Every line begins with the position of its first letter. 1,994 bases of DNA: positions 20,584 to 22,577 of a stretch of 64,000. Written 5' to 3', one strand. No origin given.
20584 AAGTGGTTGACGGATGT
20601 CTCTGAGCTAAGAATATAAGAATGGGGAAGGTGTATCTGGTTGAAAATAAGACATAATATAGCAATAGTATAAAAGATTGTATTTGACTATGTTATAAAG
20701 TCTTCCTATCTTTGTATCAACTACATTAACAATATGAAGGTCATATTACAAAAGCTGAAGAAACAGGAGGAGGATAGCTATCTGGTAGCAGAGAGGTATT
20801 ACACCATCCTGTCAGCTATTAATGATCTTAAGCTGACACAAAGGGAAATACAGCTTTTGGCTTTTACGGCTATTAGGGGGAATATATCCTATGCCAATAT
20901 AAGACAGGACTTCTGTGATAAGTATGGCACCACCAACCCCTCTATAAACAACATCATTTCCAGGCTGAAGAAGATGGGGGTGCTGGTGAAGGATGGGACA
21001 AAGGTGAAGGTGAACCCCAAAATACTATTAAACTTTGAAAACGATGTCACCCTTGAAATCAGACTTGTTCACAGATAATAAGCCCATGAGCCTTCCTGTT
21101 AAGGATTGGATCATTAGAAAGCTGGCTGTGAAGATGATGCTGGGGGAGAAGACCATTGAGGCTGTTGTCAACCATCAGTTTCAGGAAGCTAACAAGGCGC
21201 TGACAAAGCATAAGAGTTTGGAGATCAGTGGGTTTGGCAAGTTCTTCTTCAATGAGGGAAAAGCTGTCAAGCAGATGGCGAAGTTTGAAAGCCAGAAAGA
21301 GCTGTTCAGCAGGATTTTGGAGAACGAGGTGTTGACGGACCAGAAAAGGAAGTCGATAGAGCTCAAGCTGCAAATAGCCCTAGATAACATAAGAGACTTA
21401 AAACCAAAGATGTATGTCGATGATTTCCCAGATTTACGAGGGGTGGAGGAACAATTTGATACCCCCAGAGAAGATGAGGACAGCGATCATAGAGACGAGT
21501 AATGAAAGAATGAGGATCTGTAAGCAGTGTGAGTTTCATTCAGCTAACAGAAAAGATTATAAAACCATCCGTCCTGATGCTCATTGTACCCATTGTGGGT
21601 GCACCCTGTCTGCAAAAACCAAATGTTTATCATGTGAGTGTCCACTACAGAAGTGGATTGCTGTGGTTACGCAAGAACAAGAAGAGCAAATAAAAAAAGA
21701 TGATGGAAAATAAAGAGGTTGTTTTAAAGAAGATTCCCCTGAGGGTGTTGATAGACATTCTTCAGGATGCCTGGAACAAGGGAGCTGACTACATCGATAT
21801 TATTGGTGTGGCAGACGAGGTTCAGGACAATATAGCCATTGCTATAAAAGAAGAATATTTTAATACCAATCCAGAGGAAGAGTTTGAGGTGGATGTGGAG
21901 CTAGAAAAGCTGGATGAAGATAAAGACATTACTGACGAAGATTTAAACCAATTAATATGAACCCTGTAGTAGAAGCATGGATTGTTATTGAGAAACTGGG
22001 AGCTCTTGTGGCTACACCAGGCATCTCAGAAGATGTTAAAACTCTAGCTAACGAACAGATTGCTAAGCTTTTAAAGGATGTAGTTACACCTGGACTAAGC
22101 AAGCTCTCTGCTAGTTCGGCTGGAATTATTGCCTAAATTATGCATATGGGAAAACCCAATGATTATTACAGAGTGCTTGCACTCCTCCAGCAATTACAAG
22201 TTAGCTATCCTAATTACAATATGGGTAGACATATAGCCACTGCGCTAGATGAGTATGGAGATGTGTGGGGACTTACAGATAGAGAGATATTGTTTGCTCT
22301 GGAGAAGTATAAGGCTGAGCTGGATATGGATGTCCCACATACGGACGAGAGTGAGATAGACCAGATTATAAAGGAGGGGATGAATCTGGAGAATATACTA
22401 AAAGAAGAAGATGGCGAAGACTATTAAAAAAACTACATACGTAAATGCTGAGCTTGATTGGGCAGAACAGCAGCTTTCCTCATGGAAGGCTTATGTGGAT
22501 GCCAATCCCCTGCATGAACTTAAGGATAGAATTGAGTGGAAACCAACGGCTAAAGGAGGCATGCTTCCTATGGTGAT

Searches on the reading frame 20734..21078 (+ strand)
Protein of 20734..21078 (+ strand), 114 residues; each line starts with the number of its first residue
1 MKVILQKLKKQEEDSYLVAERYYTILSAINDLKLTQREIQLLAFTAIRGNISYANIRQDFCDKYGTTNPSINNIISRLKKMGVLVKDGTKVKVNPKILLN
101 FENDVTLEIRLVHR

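Call 9: search_protein_families(library=phrogs, proteins=[window:20734-21078:+])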
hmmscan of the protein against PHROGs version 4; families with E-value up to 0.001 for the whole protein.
window:20734-21078:+ (114 aa): 0 families

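Call 10: find_related_loci(query=window:20734-21078:+, collection=viral_contigs, flank=3000)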
Query window:20734-21078:+ (114 aa) in viral_contigs; peptide patterns used: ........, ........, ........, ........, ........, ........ (x = any residue, [..] = any of these).
209 stretches matched a pattern; 136 encode a relative of the query (tblastn E <= 1e-3); the best 80 are kept; 80 distinct loci.
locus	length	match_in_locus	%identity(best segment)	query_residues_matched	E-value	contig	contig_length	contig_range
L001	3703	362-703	99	1-114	4e-73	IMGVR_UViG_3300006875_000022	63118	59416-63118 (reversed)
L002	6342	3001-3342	99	1-114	4e-73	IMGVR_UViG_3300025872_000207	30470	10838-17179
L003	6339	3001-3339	92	1-113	1e-68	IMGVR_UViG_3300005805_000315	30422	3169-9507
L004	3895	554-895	91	1-114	6e-68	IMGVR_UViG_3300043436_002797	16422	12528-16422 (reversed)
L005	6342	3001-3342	91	1-114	6e-68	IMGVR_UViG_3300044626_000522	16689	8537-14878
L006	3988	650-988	91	1-113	2e-67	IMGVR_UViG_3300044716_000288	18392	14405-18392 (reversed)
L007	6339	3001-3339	91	1-113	2e-67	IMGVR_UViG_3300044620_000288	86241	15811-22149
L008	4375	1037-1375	91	1-113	4e-67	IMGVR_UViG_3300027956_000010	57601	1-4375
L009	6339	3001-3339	90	1-113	5e-67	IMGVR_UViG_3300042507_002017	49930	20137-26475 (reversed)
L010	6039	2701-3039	91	1-113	2e-67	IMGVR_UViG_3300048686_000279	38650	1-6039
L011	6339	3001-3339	88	1-113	5e-66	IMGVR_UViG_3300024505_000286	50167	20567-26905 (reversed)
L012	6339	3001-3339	88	1-113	5e-66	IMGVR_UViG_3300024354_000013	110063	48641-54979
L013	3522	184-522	88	1-113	5e-66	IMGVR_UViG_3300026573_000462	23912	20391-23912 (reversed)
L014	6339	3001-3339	88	1-113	5e-66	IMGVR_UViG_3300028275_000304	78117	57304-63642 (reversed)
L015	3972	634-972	88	1-113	4e-65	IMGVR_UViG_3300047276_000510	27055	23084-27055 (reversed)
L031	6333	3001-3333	72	3-113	3e-53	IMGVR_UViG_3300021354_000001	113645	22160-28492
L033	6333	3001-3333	71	3-113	4e-53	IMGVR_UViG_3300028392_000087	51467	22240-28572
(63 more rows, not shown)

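Call 23: search_dna_similar(query=window:20734-21078:+, collection=phages, mode=protein, max_evalue=0.01, max_rows=30)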
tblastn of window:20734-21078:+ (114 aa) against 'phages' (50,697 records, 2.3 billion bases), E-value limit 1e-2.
No match.

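Call 24: search_protein_families(library=pfam, proteins=[window:20734-21078:+], max_evalue=0.1)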
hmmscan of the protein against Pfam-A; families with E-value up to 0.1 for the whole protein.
window:20734-21078:+ (114 aa): 7 families
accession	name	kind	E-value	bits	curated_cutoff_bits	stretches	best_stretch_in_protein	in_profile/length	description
PF04492.19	Phage_rep_O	-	0.0002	22.3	28.7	1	22-97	13-92/95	Bacteriophage replication protein O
PF13545.12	HTH_Crp_2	-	0.0051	17.2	27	1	57-93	25-61/70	Crp-like helix-turn-helix domain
PF21100.3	MCM_C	-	0.0055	17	27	1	20-90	5-59/64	MCM protein C-terminal winged helix-turn-helix domain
PF06648.16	AcMNPV_Ac75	-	0.022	15.2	24.4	1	19-74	53-107/122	Autographa californica nuclear polyhedrosis virus (AcMNPV), Ac75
PF14394.12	DUF4423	-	0.035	14.4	30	0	66-106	48-88/165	Domain of unknown function (DUF4423)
PF08280.17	HTH_Mga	-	0.055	13.9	23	0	36-79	5-44/59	M protein trans-acting positive regulator (MGA) HTH domain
PF21120.3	MCM_WH_arc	-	0.087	13.3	26.1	0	57-84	27-54/63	Archaeal MCM, winged-helix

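Call 25: find_homologous_proteins(query=window:20734-21078:+)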
Query window:20734-21078:+ (114 aa): 1542 proteins with E <= 0.001 among 1548 candidates; the best 120 are listed.
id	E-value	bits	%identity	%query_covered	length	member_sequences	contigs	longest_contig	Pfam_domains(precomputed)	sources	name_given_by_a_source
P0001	4.0e-66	237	100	100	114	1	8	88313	-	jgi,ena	jgi:DNA-binding MarR family transcriptional regulator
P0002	7.9e-66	236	99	100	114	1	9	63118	-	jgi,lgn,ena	jgi:DNA-binding MarR family transcriptional regulator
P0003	3.2e-63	228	96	99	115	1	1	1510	-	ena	-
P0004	2.0e-61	222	95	99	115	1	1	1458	-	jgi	jgi:DNA-binding MarR family transcriptional regulator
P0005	2.0e-61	222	92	99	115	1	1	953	-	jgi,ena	-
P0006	2.5e-61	222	92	99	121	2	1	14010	-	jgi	jgi:hypothetical protein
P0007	2.7e-61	222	92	99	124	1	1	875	-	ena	-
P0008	3.2e-61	222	92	99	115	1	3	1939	-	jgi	jgi:DNA-binding MarR family transcriptional regulator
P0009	3.5e-61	221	92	99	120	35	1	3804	-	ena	-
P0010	4.4e-60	218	88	99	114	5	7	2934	-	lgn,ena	-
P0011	1.4e-59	216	89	98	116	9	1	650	-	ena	-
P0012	1.4e-59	216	89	99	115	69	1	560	-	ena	-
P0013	1.9e-59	216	88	99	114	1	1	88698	-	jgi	jgi:DNA-binding MarR family transcriptional regulator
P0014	2.6e-59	215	88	99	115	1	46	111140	-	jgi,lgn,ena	-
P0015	2.6e-59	215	89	98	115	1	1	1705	-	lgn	-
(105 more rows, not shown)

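Call 28: search_solved_structures(query=A2, max_evalue=10, show_alignments=2)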
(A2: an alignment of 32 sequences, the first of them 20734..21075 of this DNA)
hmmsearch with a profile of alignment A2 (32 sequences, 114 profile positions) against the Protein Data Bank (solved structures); distinct sequences matched with E-value up to 10: 6.
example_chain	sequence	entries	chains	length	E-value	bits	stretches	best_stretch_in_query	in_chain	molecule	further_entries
3m8j_A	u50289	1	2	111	0.096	16.1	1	46-86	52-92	FocB protein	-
3k53_A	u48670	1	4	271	0.39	14.1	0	57-112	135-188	Ferrous iron transport protein b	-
1avc_A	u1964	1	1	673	0.82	13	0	45-67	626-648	ANNEXIN VI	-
1m9i_A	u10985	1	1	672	1.3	12.4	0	47-67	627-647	Annexin VI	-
7wxz_A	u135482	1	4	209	1.3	12.4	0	53-81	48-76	Spike protein S2'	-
1gqn_A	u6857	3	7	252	1.5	12.2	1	21-96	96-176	3-DEHYDROQUINATE DEHYDRATASE | 3-dehydroquinate dehydratase aroD | PROTEIN (3-DEHYDROQUINATE DEHYDRATASE)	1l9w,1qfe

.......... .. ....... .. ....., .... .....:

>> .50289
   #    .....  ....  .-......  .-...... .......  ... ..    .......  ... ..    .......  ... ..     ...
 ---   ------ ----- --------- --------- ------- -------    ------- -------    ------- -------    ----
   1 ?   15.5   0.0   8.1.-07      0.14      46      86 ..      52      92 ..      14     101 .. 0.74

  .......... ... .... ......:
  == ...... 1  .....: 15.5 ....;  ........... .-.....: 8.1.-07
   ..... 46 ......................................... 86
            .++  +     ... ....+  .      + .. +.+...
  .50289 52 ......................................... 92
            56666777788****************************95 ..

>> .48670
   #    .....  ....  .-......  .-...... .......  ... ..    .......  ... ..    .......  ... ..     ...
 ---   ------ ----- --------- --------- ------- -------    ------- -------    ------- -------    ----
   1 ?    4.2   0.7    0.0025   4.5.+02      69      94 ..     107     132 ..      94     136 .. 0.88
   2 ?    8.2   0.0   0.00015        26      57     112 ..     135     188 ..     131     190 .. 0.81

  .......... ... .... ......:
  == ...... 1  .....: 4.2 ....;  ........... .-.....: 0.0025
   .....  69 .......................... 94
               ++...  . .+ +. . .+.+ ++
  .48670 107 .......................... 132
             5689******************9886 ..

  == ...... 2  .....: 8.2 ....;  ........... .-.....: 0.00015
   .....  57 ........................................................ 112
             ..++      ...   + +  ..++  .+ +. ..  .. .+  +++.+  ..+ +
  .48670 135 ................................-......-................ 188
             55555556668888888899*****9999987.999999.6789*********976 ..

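Call 32: predict_structure(alignment_id=A2)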
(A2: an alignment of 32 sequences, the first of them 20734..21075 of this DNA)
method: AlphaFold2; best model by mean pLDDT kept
length: 114 residues; sequences in the alignment: 32
mean_pLDDT: 76.5   pTM: 0.72
mean pLDDT of the five models: 76.5, 75.3, 73.8, 69.8, 62.0
residues with pLDDT >= 90: 26; 70-90: 56; 50-70: 14; < 50: 18
segments of 3 or more residues with pLDDT < 50: 1-8, 104-106, 110-114
pLDDT, mean of each block of 10 residues (from residue 1): 46 79 82 90 89 88 83 91 88 71 49 41
secondary structure, 60 per line:
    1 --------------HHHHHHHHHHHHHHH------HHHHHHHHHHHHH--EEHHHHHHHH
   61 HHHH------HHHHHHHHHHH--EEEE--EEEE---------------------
elements in order: H15-29 H36-48 H53-64 H71-81 E84-87 E90-93

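Call 36: fold_search(model_id=the predicted structure, library=pdb)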
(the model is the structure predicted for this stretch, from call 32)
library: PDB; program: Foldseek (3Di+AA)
matches with E <= 10: 997; with E <= 0.001: 0
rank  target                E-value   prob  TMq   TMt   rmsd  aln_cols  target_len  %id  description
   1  1bja_A                4.9e-03  1.00  0.52  0.61   2.4        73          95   22  ACTIVATION DOMAIN OF THE PHAGE T4 TRANSCRIPTION FACTOR MOTA (released 1998-11-04)
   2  6k4y_M                1.7e-02  1.00  0.51  0.30   9.6       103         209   17  CryoEM structure of sigma appropriation complex (released 2019-08-07)
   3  4mtd_D                2.2e-02  1.00  0.55  0.43   4.7        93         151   13  Zinc Uptake Regulator Complexed With Zinc AND DNA (released 2014-11-05)
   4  5kvr                  3.5e-02  0.85  0.34  0.48  10.1        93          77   17  X-Ray Crystal Structure of a Fragment (1-75) of a Transcriptional Regulator PdhR from Escherichia coli CFT073 (released 2016-11-02)
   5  3gfj                  3.7e-02  0.97  0.44  0.36   5.0        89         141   18  Crystal structure of the ST1710 mutant (R89A) protein (released 2009-08-25)
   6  4aih_E                4.2e-02  0.97  0.44  0.39   5.0        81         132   16  Crystal structure of RovA from Yersinia in its free form (released 2012-09-12)
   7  3gfl                  4.5e-02  0.97  0.44  0.37   4.7        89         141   19  Crystal structure of the ST1710 mutant (R90A) protein (released 2009-08-25)
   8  4aih_B                5.1e-02  0.94  0.43  0.37   5.6        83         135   16  Crystal structure of RovA from Yersinia in its free form (released 2012-09-12)
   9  2pex_B                5.5e-02  0.99  0.47  0.40   5.0        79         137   13  Structure of reduced C22S OhrR from Xanthamonas Campestris (released 2007-12-11)
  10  4yif_D                5.5e-02  0.98  0.46  0.40   8.6        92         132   15  Crystal structure of Rv0880 (released 2015-06-10)
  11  5a48_A                6.6e-02  0.51  0.31  0.38  13.3        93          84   18  Crystal structure of the LOTUS domain (aa 139-240) of Drosophila Oskar in P65 (released 2015-07-22)
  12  3eco_B                7.5e-02  0.97  0.47  0.43   6.0        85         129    8  Crystal structure of MepR, a transcription regulator of the Staphylococcus aureus multidrug efflux pump MepA (released 2009-02-10)
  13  5hsm                  7.5e-02  0.97  0.47  0.41   5.9        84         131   18  CRYSTAL STRUCTURE OF MYCOBACTERIUM TUBERCULOSIS MARR FAMILY PROTEIN RV2887 (released 2017-02-01)
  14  4zzl_A                7.5e-02  0.95  0.50  0.40  12.1       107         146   13  MexR R21W derepressor mutant causing multidrug resistance in P. aeruginosa by mexAB-oprM efflux pump expression (released 2016-07-27)
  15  5cvr                  8.6e-02  0.72  0.34  0.21  10.6        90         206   17  Crystal structure of FNR of A. fischeri in a partially degraded form (released 2015-12-16)
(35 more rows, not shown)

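Call 42: search_protein_families(library=pfam, alignment_id=A2, max_evalue=0.01)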
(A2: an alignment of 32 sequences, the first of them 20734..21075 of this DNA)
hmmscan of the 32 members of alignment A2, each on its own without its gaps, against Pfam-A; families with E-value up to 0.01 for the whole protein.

A. member 1, window:20734-21075:+ (114 aa): 3 families
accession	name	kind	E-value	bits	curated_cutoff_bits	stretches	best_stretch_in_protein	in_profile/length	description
PF04492.19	Phage_rep_O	-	0.0002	22.3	28.7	1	22-97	13-92/95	Bacteriophage replication protein O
PF13545.12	HTH_Crp_2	-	0.0051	17.2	27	0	57-93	25-61/70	Crp-like helix-turn-helix domain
PF21100.3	MCM_C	-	0.0055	17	27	0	20-90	5-59/64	MCM protein C-terminal winged helix-turn-helix domain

B. families by the number of members that match (of 32 scanned): 10 families
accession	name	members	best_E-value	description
PF04492.19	Phage_rep_O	30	2.2e-05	Bacteriophage replication protein O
PF24406.1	nSTAND_NTPase4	21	0.00025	Novel STAND NTPase 4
PF21100.3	MCM_C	17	0.00018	MCM protein C-terminal winged helix-turn-helix domain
PF08280.17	HTH_Mga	12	7.7e-05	M protein trans-acting positive regulator (MGA) HTH domain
PF13545.12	HTH_Crp_2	7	0.00089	Crp-like helix-turn-helix domain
PF03979.19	Sigma70_r1_1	3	0.0014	Sigma-70 factor, region 1.1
PF16229.10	DUF4888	1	0.0022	Domain of unknown function (DUF4888)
PF19148.5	DUF5830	1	0.0044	Family of unknown function (DUF5830)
PF21120.3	MCM_WH_arc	1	0.0077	Archaeal MCM, winged-helix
PF10498.14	IFT57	1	0.0085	Intra-flagellar transport protein 57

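Call 43: search_protein_families(library=ncbifam, proteins=[window:20734-21078:+], max_evalue=0.1)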
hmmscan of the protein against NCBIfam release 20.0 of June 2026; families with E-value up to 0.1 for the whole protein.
window:20734-21078:+ (114 aa): 1 family
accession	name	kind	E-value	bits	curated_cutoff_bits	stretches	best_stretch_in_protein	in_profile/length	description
NF040845.1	lmo0850_fam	equivalog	0.022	14.5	27.5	1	71-86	6-21/34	Lmo0850 family protein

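Call 69: search_protein_families(library=ncbifam, proteins=[L031:2138-2611:+], max_evalue=0.01)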
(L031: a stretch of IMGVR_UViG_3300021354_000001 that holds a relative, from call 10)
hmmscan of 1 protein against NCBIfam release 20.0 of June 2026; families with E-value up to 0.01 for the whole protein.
L031:2138-2611:+ (158 aa): 4 families
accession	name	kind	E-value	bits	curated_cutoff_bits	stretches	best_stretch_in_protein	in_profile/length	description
TIGR02612.1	mob_myst_A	hypoth_equivalog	1.6e-06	28.1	122.6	1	78-152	8-82/150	mobile mystery protein A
NF003162.0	PRK04140.1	equivalog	0.0024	16.9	263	1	99-139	130-170/317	transcriptional regulator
NF005693.0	PRK07500.1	equivalog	0.0027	16.9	315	1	96-134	232-271/289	RNA polymerase factor sigma-32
NF052239.1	antitox_spr1629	equivalog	0.0088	15.2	335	0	100-151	7-58/377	spr1629 family repressor/antitoxin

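Call 72: search_protein_families(library=padloc, proteins=[L031:2138-2611:+, window:20734-21078:+], max_evalue=0.01)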
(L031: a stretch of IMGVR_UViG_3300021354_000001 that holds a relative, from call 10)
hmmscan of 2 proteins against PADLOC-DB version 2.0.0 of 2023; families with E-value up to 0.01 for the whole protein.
L031:2138-2611:+ (158 aa): 3 families
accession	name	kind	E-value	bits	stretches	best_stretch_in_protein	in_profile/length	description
PDLC05043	PDC-S57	-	2.1e-05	22.2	1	10-38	16-46/221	-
PDLC02926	HTH_VI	-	0.00074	17.7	1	99-132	5-38/92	-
PDLC03945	RmrA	-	0.0021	15.3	1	100-145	7-52/394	-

window:20734-21078:+ (114 aa): 3 families
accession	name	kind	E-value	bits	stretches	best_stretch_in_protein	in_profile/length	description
PDLC01859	CARF3--CARF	-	0.00021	19.1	1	31-87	145-201/213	-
PDLC01879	CARF3--CARF_TM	-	0.00024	18.8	1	25-100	144-218/222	-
PDLC01850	CARF3--CARF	-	0.00029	18.8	1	29-95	140-200/209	-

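Call 78: find_related_loci(query=A4, collection=viral_contigs, flank=1500)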
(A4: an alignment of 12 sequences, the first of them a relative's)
Query A4 (157 aa) in viral_contigs; peptide patterns used: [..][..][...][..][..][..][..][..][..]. (x = any residue, [..] = any of these).
177 stretches matched a pattern; 5 encode a relative of the query (tblastn E <= 1e-3); 5 distinct loci.
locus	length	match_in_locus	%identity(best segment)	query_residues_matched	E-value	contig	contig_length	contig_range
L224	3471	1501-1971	100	1-157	1e-108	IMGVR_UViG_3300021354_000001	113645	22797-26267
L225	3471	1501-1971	99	1-157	3e-107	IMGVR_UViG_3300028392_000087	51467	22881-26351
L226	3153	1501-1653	40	99-151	3e-7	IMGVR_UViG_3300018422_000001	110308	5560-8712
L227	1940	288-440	31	79-129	3e-6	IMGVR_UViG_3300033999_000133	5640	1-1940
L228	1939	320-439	43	100-139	7e-6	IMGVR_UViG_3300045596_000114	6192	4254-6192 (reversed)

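Call 87: find_encoding_contigs(protein=P0001, flank=1000, max_places=6)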
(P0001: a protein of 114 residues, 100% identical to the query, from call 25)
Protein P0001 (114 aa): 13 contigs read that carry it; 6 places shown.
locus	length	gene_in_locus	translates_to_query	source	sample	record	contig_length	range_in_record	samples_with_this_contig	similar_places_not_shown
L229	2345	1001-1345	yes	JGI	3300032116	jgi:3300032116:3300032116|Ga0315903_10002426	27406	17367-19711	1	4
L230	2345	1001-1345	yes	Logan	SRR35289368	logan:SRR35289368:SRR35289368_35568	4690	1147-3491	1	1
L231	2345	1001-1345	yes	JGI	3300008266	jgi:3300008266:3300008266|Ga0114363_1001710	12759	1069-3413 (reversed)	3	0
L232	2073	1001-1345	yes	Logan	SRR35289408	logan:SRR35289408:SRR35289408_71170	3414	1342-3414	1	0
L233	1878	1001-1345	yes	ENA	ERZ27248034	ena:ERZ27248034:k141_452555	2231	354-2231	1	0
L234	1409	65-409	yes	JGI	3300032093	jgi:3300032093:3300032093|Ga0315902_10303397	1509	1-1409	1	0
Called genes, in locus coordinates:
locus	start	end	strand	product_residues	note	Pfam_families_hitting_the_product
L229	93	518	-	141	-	-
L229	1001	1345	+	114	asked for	-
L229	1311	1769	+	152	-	PF00216:Bac_DNA_binding (weak)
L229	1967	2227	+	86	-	-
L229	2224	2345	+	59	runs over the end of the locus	-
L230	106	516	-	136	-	-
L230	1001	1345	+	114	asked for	-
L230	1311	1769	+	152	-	PF00216:Bac_DNA_binding (weak)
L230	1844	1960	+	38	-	-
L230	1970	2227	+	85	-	-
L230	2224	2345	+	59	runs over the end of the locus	-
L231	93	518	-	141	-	-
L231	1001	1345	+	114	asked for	-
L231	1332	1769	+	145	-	PF00216:Bac_DNA_binding (weak)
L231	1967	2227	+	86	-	-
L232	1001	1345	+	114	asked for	-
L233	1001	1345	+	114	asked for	-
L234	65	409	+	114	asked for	-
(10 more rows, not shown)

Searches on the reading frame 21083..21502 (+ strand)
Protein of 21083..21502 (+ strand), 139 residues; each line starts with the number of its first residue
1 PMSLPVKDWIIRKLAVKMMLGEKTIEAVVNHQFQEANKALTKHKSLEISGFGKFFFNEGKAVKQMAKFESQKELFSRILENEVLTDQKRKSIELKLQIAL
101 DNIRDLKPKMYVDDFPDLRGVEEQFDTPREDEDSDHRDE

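Call 24: search_protein_families(library=pfam, proteins=[window:21083-21502:+], max_evalue=0.1)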
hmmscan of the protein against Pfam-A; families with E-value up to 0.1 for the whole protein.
window:21083-21502:+ (139 aa): 4 families
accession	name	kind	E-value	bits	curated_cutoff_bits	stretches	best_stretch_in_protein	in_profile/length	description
PF00216.26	Bac_DNA_binding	-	2.2e-06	28.3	22.4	1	7-61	3-57/90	Bacterial DNA-binding protein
PF18175.6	HU-CCDC81_bac_2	-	0.018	15.3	35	1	27-60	20-53/70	CCDC81-like prokaryotic HU domain 2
PF14908.11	HU-CCDC81_euk_1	-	0.033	14.7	26.1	1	18-62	17-57/89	CCDC81 eukaryotic HU domain 1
PF18289.6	HU-CCDC81_euk_2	-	0.046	14.2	26.1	1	13-62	9-60/75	CCDC81 eukaryotic HU domain 2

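Call 43: search_protein_families(library=ncbifam, proteins=[window:21083-21502:+], max_evalue=0.1)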
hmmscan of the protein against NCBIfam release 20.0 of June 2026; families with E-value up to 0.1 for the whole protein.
window:21083-21502:+ (139 aa): 4 families
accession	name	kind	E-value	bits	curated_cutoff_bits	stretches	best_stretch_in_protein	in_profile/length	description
TIGR00988.1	hip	equivalog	0.00029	21.1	119.95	1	10-57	6-54/94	integration host factor subunit beta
NF001222.0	PRK00199.1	equivalog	0.00046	20.3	115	1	10-58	6-55/95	integration host factor subunit beta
NF001401.0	PRK00285.1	equivalog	0.0022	18.1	111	1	11-57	12-58/103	integration host factor subunit alpha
TIGR00987.1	himA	equivalog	0.024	15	120.25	1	17-56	14-53/96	integration host factor subunit alpha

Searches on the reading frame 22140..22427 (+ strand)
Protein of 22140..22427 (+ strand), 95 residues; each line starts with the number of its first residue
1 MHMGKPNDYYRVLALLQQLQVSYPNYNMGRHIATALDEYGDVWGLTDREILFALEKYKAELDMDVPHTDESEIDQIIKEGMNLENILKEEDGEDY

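Call 24: search_protein_families(library=pfam, proteins=[window:22140-22427:+], max_evalue=0.1)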
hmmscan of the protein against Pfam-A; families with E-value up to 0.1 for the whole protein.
window:22140-22427:+ (95 aa): 1 family
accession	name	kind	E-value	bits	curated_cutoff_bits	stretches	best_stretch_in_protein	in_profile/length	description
PF24815.1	HMG_WDHD1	-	0.046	14.1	51.6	1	54-90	9-43/51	WDHD1 HMG box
